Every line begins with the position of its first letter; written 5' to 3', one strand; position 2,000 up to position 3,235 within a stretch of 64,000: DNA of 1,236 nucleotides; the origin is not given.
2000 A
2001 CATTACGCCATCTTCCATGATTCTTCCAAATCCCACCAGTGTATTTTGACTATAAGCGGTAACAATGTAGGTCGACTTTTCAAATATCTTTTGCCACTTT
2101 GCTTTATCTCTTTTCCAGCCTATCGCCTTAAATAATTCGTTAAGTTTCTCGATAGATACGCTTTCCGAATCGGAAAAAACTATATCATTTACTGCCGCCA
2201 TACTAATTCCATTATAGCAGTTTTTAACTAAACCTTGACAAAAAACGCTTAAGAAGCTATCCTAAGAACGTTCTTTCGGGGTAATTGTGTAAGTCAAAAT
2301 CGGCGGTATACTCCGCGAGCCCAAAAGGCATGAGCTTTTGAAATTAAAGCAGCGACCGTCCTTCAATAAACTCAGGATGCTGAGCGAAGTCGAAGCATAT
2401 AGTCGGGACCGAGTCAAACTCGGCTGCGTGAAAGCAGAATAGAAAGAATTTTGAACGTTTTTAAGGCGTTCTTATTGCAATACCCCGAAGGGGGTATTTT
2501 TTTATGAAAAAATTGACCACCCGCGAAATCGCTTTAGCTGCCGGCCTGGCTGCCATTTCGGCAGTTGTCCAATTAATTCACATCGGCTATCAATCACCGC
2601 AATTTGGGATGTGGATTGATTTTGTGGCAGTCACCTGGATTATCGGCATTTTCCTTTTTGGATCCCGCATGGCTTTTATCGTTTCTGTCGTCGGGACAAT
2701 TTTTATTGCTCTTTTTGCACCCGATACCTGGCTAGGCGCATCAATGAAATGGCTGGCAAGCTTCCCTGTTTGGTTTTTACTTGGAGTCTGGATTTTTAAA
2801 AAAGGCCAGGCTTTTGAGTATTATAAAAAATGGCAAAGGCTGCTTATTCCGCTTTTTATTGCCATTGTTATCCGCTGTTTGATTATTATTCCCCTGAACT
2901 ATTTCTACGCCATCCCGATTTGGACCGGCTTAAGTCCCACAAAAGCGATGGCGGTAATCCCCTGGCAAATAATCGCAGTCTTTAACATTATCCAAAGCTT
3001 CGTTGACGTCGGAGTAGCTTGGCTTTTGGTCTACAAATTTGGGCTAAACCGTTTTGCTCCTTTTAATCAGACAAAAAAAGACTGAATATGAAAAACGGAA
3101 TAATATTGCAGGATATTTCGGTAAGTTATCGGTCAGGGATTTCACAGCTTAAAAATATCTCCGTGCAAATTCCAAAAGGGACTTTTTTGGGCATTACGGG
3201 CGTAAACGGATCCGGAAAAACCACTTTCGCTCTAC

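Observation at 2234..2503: Long structured leader with an RBS-sequestering terminator upstream of an ECF transporter operon: candidate riboswitch of unrecognised class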

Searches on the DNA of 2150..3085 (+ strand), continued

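Call 23: search_rna_families(sources=[L039, L040, L041, L042, L043, L044, L045, L046, L047, L048, L049, L052, L054, L055, L056, L057, L058, L059, L060], threshold=evalue, max_evalue=0.1)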
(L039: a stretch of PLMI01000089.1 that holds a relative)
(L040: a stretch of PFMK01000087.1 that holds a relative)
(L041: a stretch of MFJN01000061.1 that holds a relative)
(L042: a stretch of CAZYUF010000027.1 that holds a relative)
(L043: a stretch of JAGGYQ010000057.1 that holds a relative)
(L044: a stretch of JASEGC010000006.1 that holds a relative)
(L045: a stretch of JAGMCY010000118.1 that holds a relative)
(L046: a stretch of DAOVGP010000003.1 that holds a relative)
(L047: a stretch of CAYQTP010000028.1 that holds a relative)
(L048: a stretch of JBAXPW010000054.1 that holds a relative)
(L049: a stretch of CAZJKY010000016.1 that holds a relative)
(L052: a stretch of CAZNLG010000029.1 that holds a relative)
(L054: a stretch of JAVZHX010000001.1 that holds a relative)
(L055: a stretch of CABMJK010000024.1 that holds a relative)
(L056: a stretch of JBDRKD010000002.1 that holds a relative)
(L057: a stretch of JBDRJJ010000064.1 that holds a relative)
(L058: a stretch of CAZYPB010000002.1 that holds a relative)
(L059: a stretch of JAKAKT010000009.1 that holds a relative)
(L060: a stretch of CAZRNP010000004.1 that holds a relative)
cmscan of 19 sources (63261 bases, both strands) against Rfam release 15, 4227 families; matches with E-value up to 0.1: 9.
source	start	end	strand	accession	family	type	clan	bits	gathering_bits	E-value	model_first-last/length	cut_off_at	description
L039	1204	1373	+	RF00050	FMN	Cis-reg; riboswitch;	-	96.2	66.2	5.9e-21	1-138/138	no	FMN riboswitch aptamer (RFN element)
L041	920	1045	+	RF00050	FMN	Cis-reg; riboswitch;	-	84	66.2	1.3e-17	1-138/138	no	FMN riboswitch aptamer (RFN element)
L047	1268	1392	+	RF00050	FMN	Cis-reg; riboswitch;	-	78.7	66.2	3.6e-16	1-138/138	no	FMN riboswitch aptamer (RFN element)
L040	1271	1438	+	RF00050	FMN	Cis-reg; riboswitch;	-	73.1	66.2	1.2e-14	1-138/138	no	FMN riboswitch aptamer (RFN element)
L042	129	201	-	RF00005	tRNA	Gene; tRNA;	CL00001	71.4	29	1.3e-13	1-71/71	no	tRNA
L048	1248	1412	+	RF00050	FMN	Cis-reg; riboswitch;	-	67.1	66.2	5.1e-13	1-138/138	no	FMN riboswitch aptamer (RFN element)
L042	2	74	-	RF00005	tRNA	Gene; tRNA;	CL00001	62.9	29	2.8e-11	1-71/71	no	tRNA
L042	224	307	-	RF00005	tRNA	Gene; tRNA;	CL00001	49.5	29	1.4e-07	1-71/71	no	tRNA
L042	128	201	+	RF04354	Plastid-ycf2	Cis-reg;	-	29.4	65.7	0.051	1-75/75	no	Plastid-ycf2 5UTR RNA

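Call 24: search_rna_families(sources=[L020, L021, L022, L023, L024, L025, L026, L027, L028, L029, L030, L031, L032, L033, L034, L035, L036, L037, L038, L053], threshold=evalue, max_evalue=0.1)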
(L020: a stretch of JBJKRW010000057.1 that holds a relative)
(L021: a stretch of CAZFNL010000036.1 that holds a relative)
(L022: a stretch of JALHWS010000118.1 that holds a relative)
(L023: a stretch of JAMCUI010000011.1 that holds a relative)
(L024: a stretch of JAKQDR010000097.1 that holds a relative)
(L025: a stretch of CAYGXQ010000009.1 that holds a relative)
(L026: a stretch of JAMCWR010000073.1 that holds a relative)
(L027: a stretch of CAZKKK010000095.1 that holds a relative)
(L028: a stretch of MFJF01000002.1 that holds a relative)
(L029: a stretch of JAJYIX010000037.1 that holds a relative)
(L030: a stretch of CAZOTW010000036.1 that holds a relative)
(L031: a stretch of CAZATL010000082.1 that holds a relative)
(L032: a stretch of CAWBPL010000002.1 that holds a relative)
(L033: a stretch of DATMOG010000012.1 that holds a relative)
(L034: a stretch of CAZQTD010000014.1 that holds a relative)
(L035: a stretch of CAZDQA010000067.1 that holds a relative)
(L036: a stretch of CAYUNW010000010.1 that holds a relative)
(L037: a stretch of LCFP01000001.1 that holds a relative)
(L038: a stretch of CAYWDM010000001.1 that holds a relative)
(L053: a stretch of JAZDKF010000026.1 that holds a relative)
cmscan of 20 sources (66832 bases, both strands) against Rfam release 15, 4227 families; matches with E-value up to 0.1: 24.
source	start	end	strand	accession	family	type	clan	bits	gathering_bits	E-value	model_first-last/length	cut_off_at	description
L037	1230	1355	+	RF00050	FMN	Cis-reg; riboswitch;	-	102.5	66.2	1.2e-22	1-138/138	no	FMN riboswitch aptamer (RFN element)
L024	1320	1473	+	RF00050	FMN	Cis-reg; riboswitch;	-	97.7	66.2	2.4e-21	1-138/138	no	FMN riboswitch aptamer (RFN element)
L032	1317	1440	+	RF00050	FMN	Cis-reg; riboswitch;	-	93.5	66.2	3.3e-20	1-138/138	no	FMN riboswitch aptamer (RFN element)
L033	981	1103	+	RF00050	FMN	Cis-reg; riboswitch;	-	80.7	66.2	1.1e-16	1-138/138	no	FMN riboswitch aptamer (RFN element)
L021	1240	1380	+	RF00050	FMN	Cis-reg; riboswitch;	-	78.6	66.2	4e-16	1-138/138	no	FMN riboswitch aptamer (RFN element)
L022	1375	1501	+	RF00050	FMN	Cis-reg; riboswitch;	-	76.3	66.2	1.7e-15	1-138/138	no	FMN riboswitch aptamer (RFN element)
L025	1380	1501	+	RF00050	FMN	Cis-reg; riboswitch;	-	73.9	66.2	7.5e-15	1-138/138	no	FMN riboswitch aptamer (RFN element)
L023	1271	1413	+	RF00050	FMN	Cis-reg; riboswitch;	-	71.2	66.2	3.9e-14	1-138/138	no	FMN riboswitch aptamer (RFN element)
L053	746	818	-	RF00005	tRNA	Gene; tRNA;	CL00001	70.9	29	1.9e-13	1-71/71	no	tRNA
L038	1283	1421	+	RF00050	FMN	Cis-reg; riboswitch;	-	70.5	66.2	6.3e-14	1-138/138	no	FMN riboswitch aptamer (RFN element)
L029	423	586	+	RF00050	FMN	Cis-reg; riboswitch;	-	70.3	66.2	7.2e-14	1-138/138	no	FMN riboswitch aptamer (RFN element)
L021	1131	1202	+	RF00005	tRNA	Gene; tRNA;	CL00001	70.2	29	2.8e-13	1-71/71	no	tRNA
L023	1107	1178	+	RF00005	tRNA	Gene; tRNA;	CL00001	70.2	29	2.8e-13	1-71/71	no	tRNA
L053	1246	1318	-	RF00005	tRNA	Gene; tRNA;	CL00001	69.7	29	3.9e-13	1-71/71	no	tRNA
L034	1243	1366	+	RF00050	FMN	Cis-reg; riboswitch;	-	62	66.2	1.3e-11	1-138/138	no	FMN riboswitch aptamer (RFN element)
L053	1144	1216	-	RF00005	tRNA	Gene; tRNA;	CL00001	62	29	5.3e-11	1-71/71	no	tRNA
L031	1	184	+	RF00050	FMN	Cis-reg; riboswitch;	-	59.3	66.2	7e-11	13-138/138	5'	FMN riboswitch aptamer (RFN element)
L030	1171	1375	+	RF00050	FMN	Cis-reg; riboswitch;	-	59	66.2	8.3e-11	1-138/138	no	FMN riboswitch aptamer (RFN element)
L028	1240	1427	+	RF00050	FMN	Cis-reg; riboswitch;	-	53.9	66.2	2.1e-09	1-138/138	no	FMN riboswitch aptamer (RFN element)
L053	1359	1440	-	RF00005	tRNA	Gene; tRNA;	CL00001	52.1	29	2.8e-08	1-71/71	no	tRNA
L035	1379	1462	-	RF00005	tRNA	Gene; tRNA;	CL00001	49.4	29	1.5e-07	1-71/71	no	tRNA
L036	1301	1434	+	RF00050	FMN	Cis-reg; riboswitch;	-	47.1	66.2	1.5e-07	1-138/138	no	FMN riboswitch aptamer (RFN element)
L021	1131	1203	-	RF04354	Plastid-ycf2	Cis-reg;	-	40.3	65.7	5.7e-05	1-75/75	no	Plastid-ycf2 5UTR RNA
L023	1107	1179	-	RF04354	Plastid-ycf2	Cis-reg;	-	40.3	65.7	5.7e-05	1-75/75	no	Plastid-ycf2 5UTR RNA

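Call 43: build_rna_model(alignment_id=A5, structure=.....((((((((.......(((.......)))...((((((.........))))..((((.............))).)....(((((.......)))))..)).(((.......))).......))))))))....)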
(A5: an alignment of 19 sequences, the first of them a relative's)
Model R1 built from alignment A5 (19 sequences, 137 columns); structure: as given.
model positions 128; base pairs 29; branch points 4; effective number of sequences 1.98; information 0.59 bits per position. Calibrated on 0.2 Mb of random sequence (short: E-values are rough).
structure used (alignment columns):
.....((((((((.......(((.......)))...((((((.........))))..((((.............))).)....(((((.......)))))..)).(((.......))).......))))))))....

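Call 44: search_with_rna_model(model_id=R1, source=window, start=2150, end=2560, filters=off, max_evalue=10, show_alignments=3)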
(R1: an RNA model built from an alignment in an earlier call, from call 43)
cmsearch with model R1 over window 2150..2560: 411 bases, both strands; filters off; matches with E-value up to 10: 15.
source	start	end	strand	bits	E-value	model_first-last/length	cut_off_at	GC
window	2267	2392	+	68.5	1.4e-15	1-128/128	no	0.47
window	2475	2502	-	4.3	0.25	1-128/128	no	0.43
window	2475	2502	+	4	0.28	1-128/128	no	0.43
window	2176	2247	-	2.5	0.63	1-128/128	no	0.31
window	2393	2448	+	2.3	0.68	1-128/128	no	0.46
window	2158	2180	+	1.1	1.3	1-128/128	no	0.43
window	2216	2250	+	-0.5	2.9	1-128/128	no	0.31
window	2451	2473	+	-0.8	3.3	1-128/128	no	0.35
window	2303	2316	-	-1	3.6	37-50/128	no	0.64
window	2531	2559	-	-1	3.7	1-128/128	no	0.62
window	2346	2386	-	-1.4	4.7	1-128/128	no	0.51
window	2319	2336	-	-1.7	5.4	75-92/128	no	0.56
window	2453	2472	-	-2.1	6.6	52-71/128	no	0.4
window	2531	2559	+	-2.5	7.9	1-128/128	no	0.62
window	2416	2442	-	-2.6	8.4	1-128/128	no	0.48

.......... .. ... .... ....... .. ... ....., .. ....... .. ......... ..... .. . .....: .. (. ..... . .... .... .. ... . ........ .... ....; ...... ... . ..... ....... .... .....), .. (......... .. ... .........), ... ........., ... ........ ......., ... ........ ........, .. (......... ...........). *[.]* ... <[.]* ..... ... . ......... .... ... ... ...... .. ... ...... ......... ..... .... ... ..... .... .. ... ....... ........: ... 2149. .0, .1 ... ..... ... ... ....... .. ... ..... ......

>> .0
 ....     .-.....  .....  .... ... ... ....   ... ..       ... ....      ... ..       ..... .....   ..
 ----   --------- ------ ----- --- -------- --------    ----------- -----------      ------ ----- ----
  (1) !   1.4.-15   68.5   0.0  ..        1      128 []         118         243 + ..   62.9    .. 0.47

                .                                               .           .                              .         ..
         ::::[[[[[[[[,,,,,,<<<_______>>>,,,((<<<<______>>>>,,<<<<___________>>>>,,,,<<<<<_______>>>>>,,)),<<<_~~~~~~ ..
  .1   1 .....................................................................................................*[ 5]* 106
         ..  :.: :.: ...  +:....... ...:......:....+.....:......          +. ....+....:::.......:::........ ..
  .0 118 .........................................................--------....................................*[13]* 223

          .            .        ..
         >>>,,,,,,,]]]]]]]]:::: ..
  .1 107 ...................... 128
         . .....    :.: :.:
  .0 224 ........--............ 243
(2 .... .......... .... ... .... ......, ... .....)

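Call 49: search_with_rna_model(model_id=R1, sources=[window, L001, L002, L003, L004, L005, L006, L007, L008, L009, L010, L011, L012, L013, L014, L015, L016, L017, L018, L019, L020, L021, L022, L023, L024, L025, L026, L027, L028, L029, L030, L031, L032, L033, L034, L035, L036, L037, L038, L039, L040, L041, L042, L047, L048, L049, L050, L051, L053, L062, L064, L068, L069, L070, L071, L072, L073, L074, L076, L077, L078, L079, L080, L081, L082, L083, L084, L085, L086, L087, L088, L089, L090, L092, L093, L094, L095, L096, L097, L098, L099, L100, L101, L102, L103, L104, L105, L106, L107, L108, L109, L110, L111, L112, L113, L114, L115, L116, L117, L118], max_evalue=0.001, make_alignment=true)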
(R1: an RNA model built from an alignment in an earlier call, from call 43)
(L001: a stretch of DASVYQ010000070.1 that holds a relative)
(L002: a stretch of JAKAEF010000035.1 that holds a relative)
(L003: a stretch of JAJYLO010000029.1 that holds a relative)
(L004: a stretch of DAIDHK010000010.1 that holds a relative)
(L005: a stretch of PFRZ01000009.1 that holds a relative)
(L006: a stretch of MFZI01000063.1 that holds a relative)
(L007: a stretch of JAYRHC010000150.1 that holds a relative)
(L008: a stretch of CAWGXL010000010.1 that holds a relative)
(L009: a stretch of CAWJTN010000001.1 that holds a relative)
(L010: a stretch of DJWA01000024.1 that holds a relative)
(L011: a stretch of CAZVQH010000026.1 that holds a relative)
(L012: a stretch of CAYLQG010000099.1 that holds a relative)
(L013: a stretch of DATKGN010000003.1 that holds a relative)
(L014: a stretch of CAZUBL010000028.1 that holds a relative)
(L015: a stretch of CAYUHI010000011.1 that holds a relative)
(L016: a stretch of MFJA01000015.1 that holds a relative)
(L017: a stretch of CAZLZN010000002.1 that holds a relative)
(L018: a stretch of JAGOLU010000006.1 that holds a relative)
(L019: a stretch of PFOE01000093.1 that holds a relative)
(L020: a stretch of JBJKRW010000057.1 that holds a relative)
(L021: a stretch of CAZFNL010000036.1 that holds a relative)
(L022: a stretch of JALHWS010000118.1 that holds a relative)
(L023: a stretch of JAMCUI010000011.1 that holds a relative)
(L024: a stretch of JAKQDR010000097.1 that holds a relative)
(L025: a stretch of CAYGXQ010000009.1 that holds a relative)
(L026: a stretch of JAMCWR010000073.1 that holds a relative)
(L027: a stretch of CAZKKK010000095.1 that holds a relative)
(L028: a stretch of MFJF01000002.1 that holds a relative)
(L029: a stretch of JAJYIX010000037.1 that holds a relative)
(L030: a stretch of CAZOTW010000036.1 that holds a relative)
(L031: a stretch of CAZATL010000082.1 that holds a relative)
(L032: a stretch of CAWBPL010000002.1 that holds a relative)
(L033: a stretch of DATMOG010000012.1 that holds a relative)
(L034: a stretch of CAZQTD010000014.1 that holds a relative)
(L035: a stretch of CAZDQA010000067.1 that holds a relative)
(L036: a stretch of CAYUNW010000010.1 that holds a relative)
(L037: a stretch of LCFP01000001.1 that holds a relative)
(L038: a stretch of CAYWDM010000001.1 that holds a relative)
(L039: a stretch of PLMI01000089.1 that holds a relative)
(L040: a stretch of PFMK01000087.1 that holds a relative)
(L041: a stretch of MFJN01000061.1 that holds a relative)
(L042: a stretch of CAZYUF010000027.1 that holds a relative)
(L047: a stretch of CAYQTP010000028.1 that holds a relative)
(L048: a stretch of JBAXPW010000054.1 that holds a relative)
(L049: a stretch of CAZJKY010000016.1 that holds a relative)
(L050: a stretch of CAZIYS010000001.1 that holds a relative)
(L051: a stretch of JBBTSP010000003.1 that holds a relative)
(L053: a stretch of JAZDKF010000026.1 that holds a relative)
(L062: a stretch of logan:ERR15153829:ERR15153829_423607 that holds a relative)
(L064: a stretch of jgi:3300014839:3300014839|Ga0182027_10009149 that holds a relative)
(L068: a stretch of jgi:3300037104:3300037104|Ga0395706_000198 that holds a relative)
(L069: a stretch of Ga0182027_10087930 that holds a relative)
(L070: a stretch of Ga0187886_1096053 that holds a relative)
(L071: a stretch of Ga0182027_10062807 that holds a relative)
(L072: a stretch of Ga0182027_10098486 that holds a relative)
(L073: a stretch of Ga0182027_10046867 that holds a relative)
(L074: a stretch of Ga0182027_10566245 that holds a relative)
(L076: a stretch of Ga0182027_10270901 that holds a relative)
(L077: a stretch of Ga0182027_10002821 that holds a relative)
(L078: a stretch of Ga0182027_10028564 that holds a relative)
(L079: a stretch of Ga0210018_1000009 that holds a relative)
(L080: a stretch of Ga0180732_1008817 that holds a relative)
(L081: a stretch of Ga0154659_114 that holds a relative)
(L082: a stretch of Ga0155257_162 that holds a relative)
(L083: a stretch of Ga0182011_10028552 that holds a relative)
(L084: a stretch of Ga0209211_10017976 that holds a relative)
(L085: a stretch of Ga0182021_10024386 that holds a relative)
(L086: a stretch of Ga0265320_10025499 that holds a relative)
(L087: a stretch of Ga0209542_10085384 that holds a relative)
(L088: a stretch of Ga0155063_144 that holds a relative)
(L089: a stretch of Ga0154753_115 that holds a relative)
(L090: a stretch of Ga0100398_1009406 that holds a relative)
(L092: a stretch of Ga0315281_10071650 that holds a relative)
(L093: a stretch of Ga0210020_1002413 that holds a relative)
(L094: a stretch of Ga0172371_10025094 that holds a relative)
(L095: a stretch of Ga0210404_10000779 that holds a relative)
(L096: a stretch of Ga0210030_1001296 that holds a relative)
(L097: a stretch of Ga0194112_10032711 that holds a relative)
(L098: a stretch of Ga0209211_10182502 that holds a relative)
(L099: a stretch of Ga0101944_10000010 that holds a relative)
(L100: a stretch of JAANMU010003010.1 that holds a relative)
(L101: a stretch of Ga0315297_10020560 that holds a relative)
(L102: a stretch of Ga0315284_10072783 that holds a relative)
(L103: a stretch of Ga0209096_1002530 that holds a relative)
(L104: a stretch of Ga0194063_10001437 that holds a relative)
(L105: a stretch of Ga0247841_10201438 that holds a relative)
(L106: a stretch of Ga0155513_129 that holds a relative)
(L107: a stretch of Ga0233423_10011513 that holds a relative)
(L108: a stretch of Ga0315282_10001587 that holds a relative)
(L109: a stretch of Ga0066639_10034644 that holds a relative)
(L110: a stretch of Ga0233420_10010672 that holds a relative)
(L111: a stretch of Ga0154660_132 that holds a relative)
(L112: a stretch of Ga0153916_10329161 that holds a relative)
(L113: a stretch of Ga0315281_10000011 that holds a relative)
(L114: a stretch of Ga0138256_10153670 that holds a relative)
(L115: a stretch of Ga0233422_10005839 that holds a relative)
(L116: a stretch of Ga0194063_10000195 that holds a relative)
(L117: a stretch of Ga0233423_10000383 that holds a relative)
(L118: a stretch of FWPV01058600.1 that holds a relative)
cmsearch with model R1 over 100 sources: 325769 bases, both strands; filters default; matches with E-value up to 0.001: 84.
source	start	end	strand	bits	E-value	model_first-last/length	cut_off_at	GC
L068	1316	1440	+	133.1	5.6e-27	1-128/128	no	0.41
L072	516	640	+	132.5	7.8e-27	1-128/128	no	0.4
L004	1274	1403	+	132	9.6e-27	1-128/128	no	0.38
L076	183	307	+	128.6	5.4e-26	1-128/128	no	0.42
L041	918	1047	+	128.1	7.3e-26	1-128/128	no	0.49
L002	1317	1441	+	127.9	7.8e-26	1-128/128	no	0.42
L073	516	640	+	127.4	1e-25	1-128/128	no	0.44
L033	979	1105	+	126.9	1.4e-25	1-128/128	no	0.39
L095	504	630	+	126.9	1.4e-25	1-128/128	no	0.39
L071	513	639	+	125.7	2.4e-25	1-128/128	no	0.44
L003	1310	1437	+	125.1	3.3e-25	1-128/128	no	0.54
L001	1321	1445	+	124.7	4.1e-25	1-128/128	no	0.42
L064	1318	1441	+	123.8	6.4e-25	1-128/128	no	0.42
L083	489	616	+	123.2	8.8e-25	1-128/128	no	0.45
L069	509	634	+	122.5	1.2e-24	1-128/128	no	0.41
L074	258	385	+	122.4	1.3e-24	1-128/128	no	0.44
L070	139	267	+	121.9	1.7e-24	1-128/128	no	0.41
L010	1310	1439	+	121.4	2.1e-24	1-128/128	no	0.48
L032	1315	1442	+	121.4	2.2e-24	1-128/128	no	0.48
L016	1300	1429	+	120.9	2.8e-24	1-128/128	no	0.46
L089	500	629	+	120.9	2.8e-24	1-128/128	no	0.46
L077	470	593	+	120.7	3.1e-24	1-128/128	no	0.42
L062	1305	1430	+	120.7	3.1e-24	1-128/128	no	0.42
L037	1228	1357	+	120.4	3.6e-24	1-128/128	no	0.52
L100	510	639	+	120.4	3.7e-24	1-128/128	no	0.48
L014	1310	1439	+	119.3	6.5e-24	1-128/128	no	0.48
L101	409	538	+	118.9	7.8e-24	1-128/128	no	0.42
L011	1315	1444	+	117.5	1.6e-23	1-128/128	no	0.47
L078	509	634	+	116.3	2.9e-23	1-128/128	no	0.46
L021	1238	1382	+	111.8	3e-22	1-128/128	no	0.47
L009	1345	1503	+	110.7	5.2e-22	1-128/128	no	0.5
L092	547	674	+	109.8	7.9e-22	1-128/128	no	0.47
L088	497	615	+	109.6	8.9e-22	1-128/128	no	0.48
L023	1269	1415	+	108.7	1.4e-21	1-128/128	no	0.44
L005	1318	1465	+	108.4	1.6e-21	1-128/128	no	0.49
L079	518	665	+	108.4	1.6e-21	1-128/128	no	0.49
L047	1266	1394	+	108.3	1.8e-21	1-128/128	no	0.5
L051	1269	1423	+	103.4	2.1e-20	1-128/128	no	0.51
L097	480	636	+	102.8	2.9e-20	1-128/128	no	0.48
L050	1178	1334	+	102.2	3.8e-20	1-128/128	no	0.55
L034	1241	1368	+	101.8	4.9e-20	1-128/128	no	0.57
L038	1281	1423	+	100.3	1e-19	1-128/128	no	0.48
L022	1373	1503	+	98.5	2.6e-19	1-128/128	no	0.44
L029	421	588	+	97.4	4.5e-19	1-128/128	no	0.52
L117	518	662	+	96.9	6e-19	1-128/128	no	0.43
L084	476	639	+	96.5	7.2e-19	1-128/128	no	0.5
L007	1310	1474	+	96.4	7.7e-19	1-128/128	no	0.47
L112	53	198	+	96.3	7.9e-19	1-128/128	no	0.58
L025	1378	1503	+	95.5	1.2e-18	1-128/128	no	0.47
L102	578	703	+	94.9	1.6e-18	1-128/128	no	0.47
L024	1318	1475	+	93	4.4e-18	1-128/128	no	0.44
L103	518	675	+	93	4.4e-18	1-128/128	no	0.44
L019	1304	1460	+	91.6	8.6e-18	1-128/128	no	0.49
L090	504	660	+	91.6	8.6e-18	1-128/128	no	0.49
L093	504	660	+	91.6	8.6e-18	1-128/128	no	0.49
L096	504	660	+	91.6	8.6e-18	1-128/128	no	0.49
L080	487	632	+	91.6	8.7e-18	1-128/128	no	0.42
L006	1348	1495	+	90.7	1.4e-17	1-128/128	no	0.45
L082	548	695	+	90.7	1.4e-17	1-128/128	no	0.45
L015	1307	1471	+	90.5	1.6e-17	1-128/128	no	0.5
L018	1308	1472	+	86.6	1.2e-16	1-128/128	no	0.49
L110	491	654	+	85.7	1.8e-16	1-128/128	no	0.47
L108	390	551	+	85.6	1.9e-16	1-128/128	no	0.54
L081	456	629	+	84.6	3.2e-16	1-128/128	no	0.48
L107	491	654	+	84.5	3.3e-16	1-128/128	no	0.48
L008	1196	1339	+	82.5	9.3e-16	1-128/128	no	0.45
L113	468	634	+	76.1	2.5e-14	1-128/128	no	0.5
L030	1169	1377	+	71.9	2e-13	1-128/128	no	0.53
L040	1269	1440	+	70.2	5e-13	1-128/128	no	0.46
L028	1238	1429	+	68.6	1.1e-12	1-128/128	no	0.46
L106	438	629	+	68.6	1.1e-12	1-128/128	no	0.46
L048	1245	1414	+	67.7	1.8e-12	1-128/128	no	0.39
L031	2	174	+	65.3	6e-12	16-116/128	no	0.46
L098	278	443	+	62.9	2e-11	1-128/128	no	0.57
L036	1299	1436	+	61.1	5.1e-11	1-128/128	no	0.48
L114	484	669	+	60.8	6e-11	1-128/128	no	0.47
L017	1284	1459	+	58.7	1.8e-10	1-128/128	no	0.53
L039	1202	1375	+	57.3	3.5e-10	1-128/128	no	0.41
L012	1237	1438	+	56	6.8e-10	1-128/128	no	0.49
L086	437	638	+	56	6.8e-10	1-128/128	no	0.49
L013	1193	1438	+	54.4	1.6e-09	1-128/128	no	0.49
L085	393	638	+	54.4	1.6e-09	1-128/128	no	0.49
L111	1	139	+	40.6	1.8e-06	39-128/128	5'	0.5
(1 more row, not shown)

Alignment A6: 84 matches aligned to the model, 403 columns, each read 5' to 3' on its own strand. Consensus structure (alignment columns), stored with it:
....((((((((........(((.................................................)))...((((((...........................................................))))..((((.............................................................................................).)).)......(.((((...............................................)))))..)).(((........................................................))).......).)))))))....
